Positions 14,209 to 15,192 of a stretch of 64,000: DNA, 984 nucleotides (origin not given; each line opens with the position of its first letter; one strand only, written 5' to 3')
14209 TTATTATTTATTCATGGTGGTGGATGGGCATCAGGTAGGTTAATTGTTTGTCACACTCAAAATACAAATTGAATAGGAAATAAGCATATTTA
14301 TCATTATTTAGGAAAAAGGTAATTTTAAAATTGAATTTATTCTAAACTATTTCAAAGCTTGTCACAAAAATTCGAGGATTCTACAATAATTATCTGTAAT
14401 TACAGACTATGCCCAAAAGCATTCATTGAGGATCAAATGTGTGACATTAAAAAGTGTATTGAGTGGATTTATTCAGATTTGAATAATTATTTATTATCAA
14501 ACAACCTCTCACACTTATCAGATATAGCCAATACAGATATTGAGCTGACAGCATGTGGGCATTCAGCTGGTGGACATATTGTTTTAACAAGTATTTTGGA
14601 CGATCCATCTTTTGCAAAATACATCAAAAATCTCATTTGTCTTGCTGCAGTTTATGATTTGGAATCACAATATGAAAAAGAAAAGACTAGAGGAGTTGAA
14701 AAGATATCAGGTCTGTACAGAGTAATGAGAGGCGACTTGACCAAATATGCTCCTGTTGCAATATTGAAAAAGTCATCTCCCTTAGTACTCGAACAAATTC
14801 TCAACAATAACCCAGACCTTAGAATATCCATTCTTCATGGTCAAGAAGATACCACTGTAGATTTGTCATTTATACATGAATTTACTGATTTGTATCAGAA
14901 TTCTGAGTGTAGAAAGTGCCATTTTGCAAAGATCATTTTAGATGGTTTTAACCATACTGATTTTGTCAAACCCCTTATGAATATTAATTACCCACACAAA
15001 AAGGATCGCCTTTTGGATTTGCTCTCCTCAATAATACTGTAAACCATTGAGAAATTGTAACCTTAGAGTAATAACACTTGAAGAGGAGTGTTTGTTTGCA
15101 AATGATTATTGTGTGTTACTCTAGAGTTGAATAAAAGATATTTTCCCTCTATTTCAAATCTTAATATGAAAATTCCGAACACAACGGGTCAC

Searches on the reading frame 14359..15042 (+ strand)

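Call 21: search_protein_families(library=pfam, proteins=[window:14359-15042:+], max_evalue=0.01)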
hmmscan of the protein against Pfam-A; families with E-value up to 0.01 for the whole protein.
window:14359-15042:+ (227 aa): 3 families
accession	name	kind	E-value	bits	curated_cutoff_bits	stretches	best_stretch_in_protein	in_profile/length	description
PF20434.5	BD-FAE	-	3.3e-06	27.2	26.8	1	9-168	49-204/215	BD-FAE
PF12146.15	Hydrolase_4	-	0.00017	21.4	27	1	60-111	75-118/239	Serine aminopeptidase, S33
PF07859.19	Abhydrolase_3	-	0.00053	20.2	25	1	9-111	31-121/210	alpha/beta hydrolase fold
